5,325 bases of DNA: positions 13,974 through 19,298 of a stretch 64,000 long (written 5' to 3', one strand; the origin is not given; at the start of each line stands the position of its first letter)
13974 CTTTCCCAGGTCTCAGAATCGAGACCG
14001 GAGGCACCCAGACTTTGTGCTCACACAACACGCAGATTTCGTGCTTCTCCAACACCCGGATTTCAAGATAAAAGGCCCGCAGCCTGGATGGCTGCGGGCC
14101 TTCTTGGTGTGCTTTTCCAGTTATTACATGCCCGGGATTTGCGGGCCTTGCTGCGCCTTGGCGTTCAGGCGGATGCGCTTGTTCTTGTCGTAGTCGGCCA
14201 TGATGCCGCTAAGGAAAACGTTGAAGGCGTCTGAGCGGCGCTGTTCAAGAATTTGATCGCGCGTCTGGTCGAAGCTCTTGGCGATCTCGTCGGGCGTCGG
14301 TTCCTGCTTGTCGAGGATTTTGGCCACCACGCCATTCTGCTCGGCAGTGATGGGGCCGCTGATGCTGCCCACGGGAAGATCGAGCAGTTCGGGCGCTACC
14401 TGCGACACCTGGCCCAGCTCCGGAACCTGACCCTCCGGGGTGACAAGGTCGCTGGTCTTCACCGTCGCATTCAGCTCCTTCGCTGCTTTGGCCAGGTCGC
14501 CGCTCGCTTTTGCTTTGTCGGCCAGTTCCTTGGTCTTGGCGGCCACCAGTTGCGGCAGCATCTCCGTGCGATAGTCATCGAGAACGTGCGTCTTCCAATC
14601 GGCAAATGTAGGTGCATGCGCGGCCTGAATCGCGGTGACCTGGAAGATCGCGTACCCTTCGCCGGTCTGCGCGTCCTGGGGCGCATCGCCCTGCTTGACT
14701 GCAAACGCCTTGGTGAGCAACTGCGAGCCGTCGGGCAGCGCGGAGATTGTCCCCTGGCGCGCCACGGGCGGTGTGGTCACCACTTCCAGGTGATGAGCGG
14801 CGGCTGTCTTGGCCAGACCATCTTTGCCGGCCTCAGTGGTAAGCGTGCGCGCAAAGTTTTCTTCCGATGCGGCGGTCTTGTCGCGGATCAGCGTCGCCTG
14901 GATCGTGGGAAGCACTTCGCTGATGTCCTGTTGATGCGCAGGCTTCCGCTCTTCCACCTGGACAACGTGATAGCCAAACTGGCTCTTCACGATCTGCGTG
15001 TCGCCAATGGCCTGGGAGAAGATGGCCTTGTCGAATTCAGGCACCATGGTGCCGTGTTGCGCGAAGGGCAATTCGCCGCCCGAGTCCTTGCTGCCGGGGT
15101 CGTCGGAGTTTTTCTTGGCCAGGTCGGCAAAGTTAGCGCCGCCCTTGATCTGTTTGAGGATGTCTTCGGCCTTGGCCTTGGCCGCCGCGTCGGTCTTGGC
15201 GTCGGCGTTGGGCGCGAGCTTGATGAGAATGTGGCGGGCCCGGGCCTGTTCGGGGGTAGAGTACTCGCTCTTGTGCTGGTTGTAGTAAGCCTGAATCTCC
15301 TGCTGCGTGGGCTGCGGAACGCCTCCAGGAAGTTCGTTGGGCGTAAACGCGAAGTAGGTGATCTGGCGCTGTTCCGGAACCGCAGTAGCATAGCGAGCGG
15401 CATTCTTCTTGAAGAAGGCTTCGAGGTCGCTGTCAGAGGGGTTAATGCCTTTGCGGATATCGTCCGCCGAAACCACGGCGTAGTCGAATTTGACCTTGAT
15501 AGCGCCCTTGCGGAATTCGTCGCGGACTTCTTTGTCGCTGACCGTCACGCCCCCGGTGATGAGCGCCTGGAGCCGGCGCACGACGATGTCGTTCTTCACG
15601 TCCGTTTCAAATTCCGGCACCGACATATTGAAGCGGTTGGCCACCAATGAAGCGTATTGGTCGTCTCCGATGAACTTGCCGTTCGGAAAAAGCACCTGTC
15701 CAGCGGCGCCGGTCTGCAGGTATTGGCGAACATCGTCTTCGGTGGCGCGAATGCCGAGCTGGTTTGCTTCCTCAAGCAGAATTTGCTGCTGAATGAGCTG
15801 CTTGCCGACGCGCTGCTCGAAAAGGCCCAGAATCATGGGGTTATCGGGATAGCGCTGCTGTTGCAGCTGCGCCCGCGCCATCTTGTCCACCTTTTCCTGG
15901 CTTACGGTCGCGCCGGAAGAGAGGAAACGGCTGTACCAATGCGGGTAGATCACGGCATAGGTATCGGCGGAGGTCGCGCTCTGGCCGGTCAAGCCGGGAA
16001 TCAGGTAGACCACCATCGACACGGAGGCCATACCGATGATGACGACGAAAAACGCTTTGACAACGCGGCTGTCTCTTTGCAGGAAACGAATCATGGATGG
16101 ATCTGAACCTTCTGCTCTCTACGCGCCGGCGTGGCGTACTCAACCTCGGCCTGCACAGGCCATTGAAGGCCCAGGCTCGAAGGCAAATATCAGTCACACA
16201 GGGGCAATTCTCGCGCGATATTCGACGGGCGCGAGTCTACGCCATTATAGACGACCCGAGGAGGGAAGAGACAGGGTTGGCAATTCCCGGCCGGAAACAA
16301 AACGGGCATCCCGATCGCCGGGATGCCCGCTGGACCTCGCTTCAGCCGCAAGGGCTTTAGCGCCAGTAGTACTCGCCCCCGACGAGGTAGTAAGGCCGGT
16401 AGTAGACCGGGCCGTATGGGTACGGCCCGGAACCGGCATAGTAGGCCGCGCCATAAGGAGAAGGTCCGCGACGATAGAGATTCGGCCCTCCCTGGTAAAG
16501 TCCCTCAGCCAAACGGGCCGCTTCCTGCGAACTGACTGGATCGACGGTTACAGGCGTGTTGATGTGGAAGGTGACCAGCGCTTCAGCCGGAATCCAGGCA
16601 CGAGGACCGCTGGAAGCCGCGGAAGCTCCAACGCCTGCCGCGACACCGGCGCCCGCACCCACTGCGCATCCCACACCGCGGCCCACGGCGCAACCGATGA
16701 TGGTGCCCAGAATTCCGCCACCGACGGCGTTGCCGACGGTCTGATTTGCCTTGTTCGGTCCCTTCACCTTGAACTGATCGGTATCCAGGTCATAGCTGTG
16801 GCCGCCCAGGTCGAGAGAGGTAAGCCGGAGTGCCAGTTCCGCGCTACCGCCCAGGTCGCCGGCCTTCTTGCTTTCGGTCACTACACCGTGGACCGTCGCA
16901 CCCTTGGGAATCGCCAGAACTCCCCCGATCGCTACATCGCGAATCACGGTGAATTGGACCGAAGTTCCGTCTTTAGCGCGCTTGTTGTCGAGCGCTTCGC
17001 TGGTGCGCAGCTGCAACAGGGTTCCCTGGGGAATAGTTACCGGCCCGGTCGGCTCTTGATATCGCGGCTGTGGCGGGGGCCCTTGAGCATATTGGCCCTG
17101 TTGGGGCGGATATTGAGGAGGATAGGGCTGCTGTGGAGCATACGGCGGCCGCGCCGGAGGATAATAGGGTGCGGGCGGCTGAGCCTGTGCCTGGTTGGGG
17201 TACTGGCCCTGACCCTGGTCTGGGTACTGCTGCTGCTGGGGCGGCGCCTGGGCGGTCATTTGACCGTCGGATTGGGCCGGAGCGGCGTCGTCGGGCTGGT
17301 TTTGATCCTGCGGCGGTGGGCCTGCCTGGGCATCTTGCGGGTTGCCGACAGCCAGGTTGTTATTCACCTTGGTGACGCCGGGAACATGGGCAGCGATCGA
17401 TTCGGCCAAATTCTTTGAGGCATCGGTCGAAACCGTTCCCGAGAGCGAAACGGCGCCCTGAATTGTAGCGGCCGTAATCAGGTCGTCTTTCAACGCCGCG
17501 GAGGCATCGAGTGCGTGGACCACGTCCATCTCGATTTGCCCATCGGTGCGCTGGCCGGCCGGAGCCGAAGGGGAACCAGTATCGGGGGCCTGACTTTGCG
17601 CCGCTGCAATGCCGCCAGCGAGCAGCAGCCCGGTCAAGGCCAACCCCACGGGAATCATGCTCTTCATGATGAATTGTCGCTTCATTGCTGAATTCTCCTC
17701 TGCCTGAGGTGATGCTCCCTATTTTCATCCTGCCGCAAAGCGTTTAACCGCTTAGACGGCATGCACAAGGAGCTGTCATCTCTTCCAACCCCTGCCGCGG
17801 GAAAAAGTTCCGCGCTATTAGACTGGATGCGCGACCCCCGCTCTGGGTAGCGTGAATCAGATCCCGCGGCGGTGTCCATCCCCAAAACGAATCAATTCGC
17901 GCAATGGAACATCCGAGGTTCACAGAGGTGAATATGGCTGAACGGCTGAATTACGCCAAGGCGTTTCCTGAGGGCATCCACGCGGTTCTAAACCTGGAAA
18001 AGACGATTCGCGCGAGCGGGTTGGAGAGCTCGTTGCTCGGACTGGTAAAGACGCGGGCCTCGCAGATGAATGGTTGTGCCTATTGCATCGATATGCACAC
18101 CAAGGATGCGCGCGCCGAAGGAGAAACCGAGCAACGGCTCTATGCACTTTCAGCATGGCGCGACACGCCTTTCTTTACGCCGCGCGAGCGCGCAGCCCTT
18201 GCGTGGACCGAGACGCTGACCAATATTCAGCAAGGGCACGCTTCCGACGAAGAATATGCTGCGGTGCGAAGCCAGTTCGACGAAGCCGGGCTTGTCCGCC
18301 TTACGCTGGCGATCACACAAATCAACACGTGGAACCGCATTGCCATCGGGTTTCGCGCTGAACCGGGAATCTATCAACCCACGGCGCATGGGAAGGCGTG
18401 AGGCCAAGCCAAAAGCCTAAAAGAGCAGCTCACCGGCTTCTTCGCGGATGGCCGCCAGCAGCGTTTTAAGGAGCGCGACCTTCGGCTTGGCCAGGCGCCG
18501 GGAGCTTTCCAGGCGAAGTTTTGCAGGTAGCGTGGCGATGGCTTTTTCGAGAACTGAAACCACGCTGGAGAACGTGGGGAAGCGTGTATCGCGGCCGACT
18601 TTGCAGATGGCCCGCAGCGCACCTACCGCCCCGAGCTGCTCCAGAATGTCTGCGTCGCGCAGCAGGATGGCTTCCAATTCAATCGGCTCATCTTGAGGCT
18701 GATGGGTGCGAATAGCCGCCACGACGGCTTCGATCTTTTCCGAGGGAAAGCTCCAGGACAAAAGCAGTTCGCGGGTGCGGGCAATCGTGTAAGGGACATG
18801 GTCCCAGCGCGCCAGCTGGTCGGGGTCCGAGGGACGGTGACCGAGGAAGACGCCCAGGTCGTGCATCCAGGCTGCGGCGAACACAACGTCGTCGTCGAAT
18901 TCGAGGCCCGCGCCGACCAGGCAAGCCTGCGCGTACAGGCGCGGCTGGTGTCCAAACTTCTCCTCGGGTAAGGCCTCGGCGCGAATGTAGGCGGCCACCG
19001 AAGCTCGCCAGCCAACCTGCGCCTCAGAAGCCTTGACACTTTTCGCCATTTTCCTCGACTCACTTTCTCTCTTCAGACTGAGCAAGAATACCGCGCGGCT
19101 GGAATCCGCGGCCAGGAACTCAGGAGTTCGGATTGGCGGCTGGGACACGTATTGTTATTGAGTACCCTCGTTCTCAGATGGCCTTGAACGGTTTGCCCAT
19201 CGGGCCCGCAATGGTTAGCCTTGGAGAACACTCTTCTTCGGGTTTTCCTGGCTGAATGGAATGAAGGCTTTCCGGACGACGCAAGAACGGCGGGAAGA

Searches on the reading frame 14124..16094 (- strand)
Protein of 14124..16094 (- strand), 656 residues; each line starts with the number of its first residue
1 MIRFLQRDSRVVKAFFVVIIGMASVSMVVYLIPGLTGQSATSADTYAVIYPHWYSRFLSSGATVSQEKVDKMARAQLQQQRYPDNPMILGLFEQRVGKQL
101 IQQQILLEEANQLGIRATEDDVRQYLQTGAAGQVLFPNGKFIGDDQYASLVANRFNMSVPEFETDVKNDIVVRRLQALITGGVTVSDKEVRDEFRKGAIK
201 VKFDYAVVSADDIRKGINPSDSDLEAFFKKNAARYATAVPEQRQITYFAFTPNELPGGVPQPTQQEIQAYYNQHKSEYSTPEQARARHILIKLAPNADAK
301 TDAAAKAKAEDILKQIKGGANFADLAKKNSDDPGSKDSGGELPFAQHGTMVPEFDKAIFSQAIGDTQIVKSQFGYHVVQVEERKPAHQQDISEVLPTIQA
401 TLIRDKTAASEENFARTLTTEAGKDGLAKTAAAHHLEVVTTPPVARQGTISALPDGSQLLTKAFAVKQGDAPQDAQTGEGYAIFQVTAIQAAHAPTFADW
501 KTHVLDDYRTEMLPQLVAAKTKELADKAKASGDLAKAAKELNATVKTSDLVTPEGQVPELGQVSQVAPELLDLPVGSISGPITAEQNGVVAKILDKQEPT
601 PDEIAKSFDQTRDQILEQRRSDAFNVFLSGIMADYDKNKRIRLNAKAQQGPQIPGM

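Call 62: search_protein_families(library=pfam, proteins=[window:14124-16094:-], max_evalue=0.0001)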
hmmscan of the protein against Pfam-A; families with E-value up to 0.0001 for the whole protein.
window:14124-16094:- (656 aa): 5 families
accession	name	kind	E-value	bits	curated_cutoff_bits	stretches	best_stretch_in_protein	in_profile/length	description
PF13616.12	Rotamase_3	-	1.6e-33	116.1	22.5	1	273-384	9-116/116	PPIC-type PPIASE domain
PF13145.12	Rotamase_2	-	2.8e-33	115.7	27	2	262-394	1-119/121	PPIC-type PPIASE domain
PF00639.27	Rotamase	-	1.3e-27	97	21.7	1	288-381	1-96/97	PPIC-type PPIASE domain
PF13624.11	SurA_N_3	-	3e-10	40.6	27.2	1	1-176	1-162/162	SurA-like N-terminal domain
PF13623.11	SurA_N_2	-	2.8e-05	24.5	28.5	1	67-141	58-136/145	SurA-like N-terminal domain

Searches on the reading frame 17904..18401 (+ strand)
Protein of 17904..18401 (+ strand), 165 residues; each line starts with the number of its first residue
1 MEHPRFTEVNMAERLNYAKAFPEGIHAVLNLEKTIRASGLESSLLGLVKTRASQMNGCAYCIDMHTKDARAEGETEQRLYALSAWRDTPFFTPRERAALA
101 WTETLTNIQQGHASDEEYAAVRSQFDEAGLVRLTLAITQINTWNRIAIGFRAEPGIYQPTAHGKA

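Call 15: search_protein_families(library=pfam, proteins=[window:17904-18401:+], max_evalue=0.001)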
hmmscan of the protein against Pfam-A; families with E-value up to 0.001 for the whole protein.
window:17904-18401:+ (165 aa): 1 family
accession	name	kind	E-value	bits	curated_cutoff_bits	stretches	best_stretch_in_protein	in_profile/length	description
PF02627.25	CMD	-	6.1e-20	71.4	23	1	26-103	5-83/84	Carboxymuconolactone decarboxylase family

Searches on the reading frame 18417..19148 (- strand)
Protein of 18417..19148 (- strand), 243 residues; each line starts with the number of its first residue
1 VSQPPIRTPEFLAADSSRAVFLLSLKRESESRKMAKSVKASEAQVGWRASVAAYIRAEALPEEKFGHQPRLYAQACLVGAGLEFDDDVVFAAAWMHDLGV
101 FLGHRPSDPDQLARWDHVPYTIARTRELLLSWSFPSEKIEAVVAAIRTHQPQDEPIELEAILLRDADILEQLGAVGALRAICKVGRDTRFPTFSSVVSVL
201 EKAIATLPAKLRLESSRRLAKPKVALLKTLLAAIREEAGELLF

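Call 15: search_protein_families(library=pfam, proteins=[window:18417-19148:-], max_evalue=0.001)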
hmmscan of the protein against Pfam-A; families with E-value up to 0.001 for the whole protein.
window:18417-19148:- (243 aa): 1 family
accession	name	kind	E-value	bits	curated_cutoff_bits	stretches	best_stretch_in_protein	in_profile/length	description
PF01966.28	HD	-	1.5e-06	28.9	22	1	75-170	12-114/116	HD domain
